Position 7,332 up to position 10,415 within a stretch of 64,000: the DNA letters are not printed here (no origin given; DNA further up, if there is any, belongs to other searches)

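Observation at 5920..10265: Operon of two unknown proteins and an SF2 DEAH helicase ending in a tandem HA-domain array encoded by about 198-bp DNA repeats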

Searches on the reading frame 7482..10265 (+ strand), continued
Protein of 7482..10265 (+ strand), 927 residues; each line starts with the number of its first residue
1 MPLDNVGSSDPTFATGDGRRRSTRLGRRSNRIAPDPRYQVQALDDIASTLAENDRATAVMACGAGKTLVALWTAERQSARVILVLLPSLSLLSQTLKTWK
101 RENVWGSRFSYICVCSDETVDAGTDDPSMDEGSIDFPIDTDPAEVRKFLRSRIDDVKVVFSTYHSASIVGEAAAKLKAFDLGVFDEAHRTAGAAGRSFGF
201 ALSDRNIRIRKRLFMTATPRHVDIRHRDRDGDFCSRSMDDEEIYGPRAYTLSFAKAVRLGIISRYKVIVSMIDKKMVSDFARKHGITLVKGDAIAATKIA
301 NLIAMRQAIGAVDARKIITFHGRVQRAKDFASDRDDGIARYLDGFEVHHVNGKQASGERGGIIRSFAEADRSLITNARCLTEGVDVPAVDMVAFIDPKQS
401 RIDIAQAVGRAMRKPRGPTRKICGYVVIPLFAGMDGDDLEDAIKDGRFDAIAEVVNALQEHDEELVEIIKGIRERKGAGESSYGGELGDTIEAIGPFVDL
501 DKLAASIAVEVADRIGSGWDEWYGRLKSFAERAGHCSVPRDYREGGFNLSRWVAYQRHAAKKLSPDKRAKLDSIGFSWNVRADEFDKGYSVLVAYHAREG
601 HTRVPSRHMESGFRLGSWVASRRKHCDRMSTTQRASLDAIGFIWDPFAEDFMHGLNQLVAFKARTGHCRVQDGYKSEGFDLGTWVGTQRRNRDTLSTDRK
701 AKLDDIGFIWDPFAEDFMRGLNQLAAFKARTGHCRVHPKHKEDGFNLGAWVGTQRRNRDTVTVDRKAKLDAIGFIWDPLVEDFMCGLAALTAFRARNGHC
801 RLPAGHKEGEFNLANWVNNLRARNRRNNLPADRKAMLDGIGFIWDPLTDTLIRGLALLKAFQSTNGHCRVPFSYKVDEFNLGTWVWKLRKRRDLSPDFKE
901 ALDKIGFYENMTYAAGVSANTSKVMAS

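Call 67: find_encoding_contigs(protein=P0110, flank=7000, max_places=1)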
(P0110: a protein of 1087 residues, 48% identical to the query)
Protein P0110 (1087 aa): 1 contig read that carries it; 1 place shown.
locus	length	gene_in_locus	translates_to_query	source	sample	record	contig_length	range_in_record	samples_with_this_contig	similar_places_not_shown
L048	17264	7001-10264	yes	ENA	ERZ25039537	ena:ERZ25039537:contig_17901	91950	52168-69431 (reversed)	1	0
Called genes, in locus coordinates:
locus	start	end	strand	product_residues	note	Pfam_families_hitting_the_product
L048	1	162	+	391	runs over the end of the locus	PF13433:Peripla_BP_5, PF13458:Peripla_BP_6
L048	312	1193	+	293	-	PF02653:BPD_transp_2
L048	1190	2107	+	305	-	PF02653:BPD_transp_2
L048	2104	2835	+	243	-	PF00005:ABC_tran, PF12399:BCA_ABC_TP_C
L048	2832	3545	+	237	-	PF00005:ABC_tran, PF13304:AAA_21 (faint)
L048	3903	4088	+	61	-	-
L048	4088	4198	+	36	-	-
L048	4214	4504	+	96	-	-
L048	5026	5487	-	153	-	-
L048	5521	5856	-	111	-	-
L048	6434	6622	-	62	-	-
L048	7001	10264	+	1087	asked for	PF00270:DEAD, PF04851:ResIII, PF00271:Helicase_C, PF03457:HA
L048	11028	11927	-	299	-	PF01464:SLT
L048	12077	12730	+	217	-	PF00884:Sulfatase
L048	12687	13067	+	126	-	PF14707:Sulfatase_C (weak)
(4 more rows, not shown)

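Call 68: find_encoding_contigs(protein=P0038, flank=7000, max_places=2)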
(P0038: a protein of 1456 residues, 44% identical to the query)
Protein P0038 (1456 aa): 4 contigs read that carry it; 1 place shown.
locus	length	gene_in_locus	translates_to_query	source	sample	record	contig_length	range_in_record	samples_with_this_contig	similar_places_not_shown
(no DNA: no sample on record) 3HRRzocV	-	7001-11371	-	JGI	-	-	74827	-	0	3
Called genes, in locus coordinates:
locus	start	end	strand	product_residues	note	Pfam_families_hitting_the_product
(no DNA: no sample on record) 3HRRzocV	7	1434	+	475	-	PF00875:DNA_photolyase, PF03441:FAD_binding_7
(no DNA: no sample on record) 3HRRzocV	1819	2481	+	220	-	PF12686:DUF3800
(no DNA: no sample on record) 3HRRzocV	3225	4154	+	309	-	PF08238:Sel1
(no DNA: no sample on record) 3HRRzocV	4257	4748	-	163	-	PF14852:Fis1_TPR_N (faint)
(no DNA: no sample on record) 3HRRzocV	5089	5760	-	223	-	PF14237:GYF_2 (weak)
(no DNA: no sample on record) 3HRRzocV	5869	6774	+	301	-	-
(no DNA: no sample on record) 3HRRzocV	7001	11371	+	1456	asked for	PF04851:ResIII, PF00270:DEAD, PF00271:Helicase_C, PF03457:HA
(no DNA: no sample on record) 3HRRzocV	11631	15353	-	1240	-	PF18072:FGAR-AT_linker, PF02769:AIRS_C, PF13507:GATase_5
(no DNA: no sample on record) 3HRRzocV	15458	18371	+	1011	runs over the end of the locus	PF01326:PPDK_N, PF00391:PEP-utilizers, PF02896:PEP-utilizers_C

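Call 69: find_encoding_contigs(protein=P0034, flank=7000, max_places=1)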
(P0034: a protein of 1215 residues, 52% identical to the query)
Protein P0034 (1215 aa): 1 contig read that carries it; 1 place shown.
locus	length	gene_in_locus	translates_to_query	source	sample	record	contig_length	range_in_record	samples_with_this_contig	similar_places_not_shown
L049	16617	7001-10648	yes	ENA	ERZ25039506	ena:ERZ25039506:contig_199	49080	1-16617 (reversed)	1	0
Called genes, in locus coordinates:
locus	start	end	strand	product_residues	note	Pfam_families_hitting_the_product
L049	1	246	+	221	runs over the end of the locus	PF02586:SRAP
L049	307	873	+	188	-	PF08534:Redoxin, PF00578:AhpC-TSA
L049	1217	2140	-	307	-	PF03401:TctC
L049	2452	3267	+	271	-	PF00107:ADH_zinc_N, PF13602:ADH_zinc_N_2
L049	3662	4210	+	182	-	-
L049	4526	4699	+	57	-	-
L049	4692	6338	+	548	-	PF00239:Resolvase, PF07508:Recombinase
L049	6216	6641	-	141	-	-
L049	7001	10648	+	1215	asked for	PF00270:DEAD, PF04851:ResIII, PF00271:Helicase_C, PF03457:HA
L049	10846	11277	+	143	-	PF10108:DNA_pol_B_exo2, PF13482:RNase_H_2 (weak)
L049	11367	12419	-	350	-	PF12625:Arabinose_bd, PF00165:HTH_AraC (faint), PF12833:HTH_18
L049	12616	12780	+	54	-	-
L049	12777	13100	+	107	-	-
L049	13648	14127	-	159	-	PF00376:MerR (faint), PF13384:HTH_23 (faint), PF13518:HTH_28 (faint), PF12728:HTH_17 (weak)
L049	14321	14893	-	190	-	-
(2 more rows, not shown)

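Call 89: search_dna_similar(query=window:7482-10262:+, collection=plasmids, mode=protein, max_rows=30, max_evalue=1e-20)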
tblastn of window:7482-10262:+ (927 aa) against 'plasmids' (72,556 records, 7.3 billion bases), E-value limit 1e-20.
Records with a match: 612; places in all: 795; records where one place covers at least 80% of the query: 166.
Best place of each record, by identity: <60% 612.
By first word of the organism name: Streptomyces 281; Pseudomonas 115; Rhodococcus 25; Mycobacterium 18; Klebsiella 14; Kitasatospora 12; Lactococcus 11; Escherichia 11; Phaeobacter 7; Curtobacterium 6; and 68 more.
By predicted mobility (MOB-suite, as given by PLSDB): non-mobilizable 372; mobilizable 174; conjugative 66.
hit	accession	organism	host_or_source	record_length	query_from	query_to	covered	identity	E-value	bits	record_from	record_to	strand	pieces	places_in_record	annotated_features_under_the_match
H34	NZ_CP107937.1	Micromonospora zamorensis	-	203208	38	910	94%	32.1%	2e-81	404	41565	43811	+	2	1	Helicase associated domain protein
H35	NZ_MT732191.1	Pseudomonas aeruginosa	-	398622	38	891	92%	32.4%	3e-106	370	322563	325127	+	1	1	DEAD/DEAH box helicase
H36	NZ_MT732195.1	Pseudomonas aeruginosa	-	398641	38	891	92%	32.4%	3e-106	370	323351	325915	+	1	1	DEAD/DEAH box helicase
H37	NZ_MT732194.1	Pseudomonas aeruginosa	-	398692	38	891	92%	32.4%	3e-106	370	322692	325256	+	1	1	DEAD/DEAH box helicase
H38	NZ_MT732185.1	Pseudomonas aeruginosa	-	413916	38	891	92%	32.4%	3e-106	370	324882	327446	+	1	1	DEAD/DEAH box helicase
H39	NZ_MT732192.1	Pseudomonas aeruginosa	-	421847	38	891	92%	32.4%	3e-106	370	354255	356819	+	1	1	DEAD/DEAH box helicase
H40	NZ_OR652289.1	Pseudomonas aeruginosa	-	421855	38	891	92%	32.4%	3e-106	370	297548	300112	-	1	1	DEAD/DEAH box helicase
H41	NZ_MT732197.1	Pseudomonas aeruginosa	-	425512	38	891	92%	32.4%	3e-106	370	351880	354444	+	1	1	DEAD/DEAH box helicase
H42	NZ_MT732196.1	Pseudomonas aeruginosa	-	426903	38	891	92%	32.4%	3e-106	370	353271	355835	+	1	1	DEAD/DEAH box helicase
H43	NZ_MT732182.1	Pseudomonas aeruginosa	-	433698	38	891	92%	32.4%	3e-106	370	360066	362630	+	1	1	DEAD/DEAH box helicase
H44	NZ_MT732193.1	Pseudomonas aeruginosa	-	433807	38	891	92%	32.4%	3e-106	370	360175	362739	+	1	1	DEAD/DEAH box helicase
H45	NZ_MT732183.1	Pseudomonas aeruginosa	-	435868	38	891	92%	32.4%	3e-106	370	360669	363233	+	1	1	DEAD/DEAH box helicase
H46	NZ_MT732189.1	Pseudomonas aeruginosa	-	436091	38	891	92%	32.4%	3e-106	370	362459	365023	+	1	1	DEAD/DEAH box helicase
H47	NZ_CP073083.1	Pseudomonas aeruginosa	Homo sapiens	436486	38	891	92%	32.4%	3e-106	370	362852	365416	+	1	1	DEAD/DEAH box helicase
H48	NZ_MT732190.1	Pseudomonas aeruginosa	-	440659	38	891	92%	32.4%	3e-106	370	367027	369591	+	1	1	DEAD/DEAH box helicase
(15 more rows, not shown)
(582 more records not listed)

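Call 90: get_annotated_region(hit=H47, flank=7000)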
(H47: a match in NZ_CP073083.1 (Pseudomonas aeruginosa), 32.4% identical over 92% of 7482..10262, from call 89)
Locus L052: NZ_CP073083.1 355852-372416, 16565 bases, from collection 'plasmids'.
description: Pseudomonas aeruginosa strain WTJH17 plasmid pWTJH17, complete sequence
organism: Pseudomonas aeruginosa (NCBI taxid 287)
taxonomy: Bacteria; Pseudomonadota; Gammaproteobacteria; Pseudomonadales; Pseudomonadaceae; Pseudomonas; Pseudomonas aeruginosa
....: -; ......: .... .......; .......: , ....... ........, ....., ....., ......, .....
typing (MOB-suite, as given by PLSDB): non-mobilizable; replicon rep_cluster_1115; mating-pair formation MPF_I
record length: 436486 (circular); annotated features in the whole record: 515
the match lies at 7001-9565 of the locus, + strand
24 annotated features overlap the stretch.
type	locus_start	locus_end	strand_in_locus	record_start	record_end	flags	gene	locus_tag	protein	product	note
CDS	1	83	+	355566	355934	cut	-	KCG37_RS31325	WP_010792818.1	hypothetical protein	-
CDS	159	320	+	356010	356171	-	-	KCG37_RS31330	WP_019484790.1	hypothetical protein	-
CDS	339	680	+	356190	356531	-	-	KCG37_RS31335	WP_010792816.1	hypothetical protein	-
CDS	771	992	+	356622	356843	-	-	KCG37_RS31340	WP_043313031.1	hypothetical protein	-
CDS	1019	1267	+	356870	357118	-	-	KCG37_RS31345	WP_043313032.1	hypothetical protein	-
CDS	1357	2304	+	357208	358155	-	-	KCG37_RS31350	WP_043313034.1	hypothetical protein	-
CDS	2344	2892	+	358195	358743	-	-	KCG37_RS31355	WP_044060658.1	hypothetical protein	-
CDS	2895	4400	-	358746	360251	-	-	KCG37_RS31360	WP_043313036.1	Fic family protein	-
CDS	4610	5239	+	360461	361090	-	-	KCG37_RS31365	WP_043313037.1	hypothetical protein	-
CDS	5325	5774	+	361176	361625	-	-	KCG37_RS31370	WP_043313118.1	hypothetical protein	-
CDS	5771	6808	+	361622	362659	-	-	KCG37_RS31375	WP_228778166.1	hypothetical protein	-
CDS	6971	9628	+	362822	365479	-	-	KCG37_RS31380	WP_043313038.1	DEAD/DEAH box helicase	-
CDS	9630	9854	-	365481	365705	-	-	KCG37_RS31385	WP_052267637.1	hypothetical protein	-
CDS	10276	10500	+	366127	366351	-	-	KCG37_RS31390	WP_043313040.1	hypothetical protein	-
CDS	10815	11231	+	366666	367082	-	-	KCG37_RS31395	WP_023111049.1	hypothetical protein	-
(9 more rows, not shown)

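Call 92: search_dna_similar(query=window:7482-10262:+, collection=plasmids, mode=protein, max_rows=45, max_evalue=1e-20, rows=spread)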
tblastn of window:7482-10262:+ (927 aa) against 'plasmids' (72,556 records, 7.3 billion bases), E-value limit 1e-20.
Records with a match: 612; places in all: 795; records where one place covers at least 80% of the query: 166.
Best place of each record, by identity: <60% 612.
By first word of the organism name: Streptomyces 281; Pseudomonas 115; Rhodococcus 25; Mycobacterium 18; Klebsiella 14; Kitasatospora 12; Lactococcus 11; Escherichia 11; Phaeobacter 7; Curtobacterium 6; and 68 more.
By predicted mobility (MOB-suite, as given by PLSDB): non-mobilizable 372; mobilizable 174; conjugative 66.
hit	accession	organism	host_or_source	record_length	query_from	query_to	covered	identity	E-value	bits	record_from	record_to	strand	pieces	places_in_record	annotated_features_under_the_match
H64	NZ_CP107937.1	Micromonospora zamorensis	-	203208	38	910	94%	32.1%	2e-81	404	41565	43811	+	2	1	Helicase associated domain protein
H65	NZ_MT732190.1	Pseudomonas aeruginosa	-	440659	38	891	92%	32.4%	3e-106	370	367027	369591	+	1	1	DEAD/DEAH box helicase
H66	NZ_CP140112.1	Pseudomonas aeruginosa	Homo sapiens,central venous ...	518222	38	891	92%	32.4%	3e-106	370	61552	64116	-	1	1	DEAD/DEAH box helicase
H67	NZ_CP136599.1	Pseudomonas aeruginosa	cell culture,clinical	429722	38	891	92%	32.4%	3e-106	370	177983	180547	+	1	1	DEAD/DEAH box helicase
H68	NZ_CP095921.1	Pseudomonas aeruginosa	Homo sapiens,rectal swab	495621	38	891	92%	32.4%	3e-106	370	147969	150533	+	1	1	DEAD/DEAH box helicase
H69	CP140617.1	Stutzerimonas stutzeri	sewage sludge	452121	38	891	92%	32.3%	4e-105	367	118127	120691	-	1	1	Helicase associated domain protein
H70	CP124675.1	Pseudomonas aeruginosa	Homo sapiens,urine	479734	38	891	92%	32.2%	2e-104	364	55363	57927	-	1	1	Helicase associated domain protein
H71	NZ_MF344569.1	Pseudomonas aeruginosa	-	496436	38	891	92%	32.2%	3e-104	364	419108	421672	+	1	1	DEAD/DEAH box helicase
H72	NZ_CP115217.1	Pseudomonas aeruginosa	Homo sapiens,culture samples from human ...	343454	38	893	92%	31.4%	8e-103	360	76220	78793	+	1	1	DEAD/DEAH box helicase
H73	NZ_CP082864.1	Cupriavidus pauculus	-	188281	36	776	80%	32.6%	2e-89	320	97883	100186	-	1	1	DEAD/DEAH box helicase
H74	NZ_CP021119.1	Streptomyces sp. CLI2509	Hymenochaete rubiginosa,whole organism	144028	38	776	80%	29.8%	4e-80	292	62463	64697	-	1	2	DEAD/DEAH box helicase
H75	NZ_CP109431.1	Streptosporangium sp. NBC_01495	-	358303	55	803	81%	28.3%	2e-74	276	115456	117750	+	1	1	Helicase associated domain protein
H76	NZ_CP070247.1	Streptomyces californicus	DSMZ Isolate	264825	61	776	77%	29.1%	7e-64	243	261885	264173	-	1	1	DEAD/DEAH box helicase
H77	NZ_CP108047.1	Streptomyces sp. NBC_00289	-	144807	38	774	80%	28.1%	3e-48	195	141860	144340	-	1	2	Helicase associated domain protein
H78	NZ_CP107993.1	Streptomyces canus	-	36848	61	776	77%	28.7%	1e-65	249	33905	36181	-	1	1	Helicase associated domain protein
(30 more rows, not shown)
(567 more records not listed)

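Call 93: get_annotated_region(hit=H73, flank=6000)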
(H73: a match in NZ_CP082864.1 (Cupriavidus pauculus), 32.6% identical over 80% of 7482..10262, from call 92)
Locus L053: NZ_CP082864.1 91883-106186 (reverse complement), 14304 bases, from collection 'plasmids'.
description: Cupriavidus pauculus strain FDAARGOS_1472 plasmid unnamed1, complete sequence
organism: Cupriavidus pauculus (NCBI taxid 82633)
taxonomy: Bacteria; Pseudomonadota; Betaproteobacteria; Burkholderiales; Burkholderiaceae; Cupriavidus; Cupriavidus pauculus
host: -; source: -; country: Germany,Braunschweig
typing (MOB-suite, as given by PLSDB): mobilizable; relaxase MOBP
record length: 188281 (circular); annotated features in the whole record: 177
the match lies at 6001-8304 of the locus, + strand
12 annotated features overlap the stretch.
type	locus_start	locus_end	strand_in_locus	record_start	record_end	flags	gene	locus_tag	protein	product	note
CDS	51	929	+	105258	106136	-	-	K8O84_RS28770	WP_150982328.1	hypothetical protein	-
CDS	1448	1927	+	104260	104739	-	-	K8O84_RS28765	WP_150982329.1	hypothetical protein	-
CDS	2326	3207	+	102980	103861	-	-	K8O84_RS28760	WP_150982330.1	site-specific integrase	GO:0015074 - DNA integration [Evidence IEA]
CDS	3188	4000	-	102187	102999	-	istB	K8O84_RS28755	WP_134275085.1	IS21-like element helper ATPase IstB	-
CDS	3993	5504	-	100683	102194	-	istA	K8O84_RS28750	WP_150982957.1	IS21 family transposase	-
CDS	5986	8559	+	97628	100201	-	-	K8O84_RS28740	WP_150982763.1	DEAD/DEAH box helicase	-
CDS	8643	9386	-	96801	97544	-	-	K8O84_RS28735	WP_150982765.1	hypothetical protein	-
CDS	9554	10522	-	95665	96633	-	trfA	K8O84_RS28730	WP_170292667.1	plasmid replication initiator TrfA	-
CDS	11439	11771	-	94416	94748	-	-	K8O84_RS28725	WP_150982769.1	stability/partitioning determinant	-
CDS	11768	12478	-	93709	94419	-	-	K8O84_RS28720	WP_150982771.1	ParA family protein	-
CDS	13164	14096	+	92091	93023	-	-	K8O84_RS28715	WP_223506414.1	hypothetical protein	-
CDS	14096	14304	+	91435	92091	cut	-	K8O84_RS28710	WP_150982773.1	RES family NAD+ phosphorylase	-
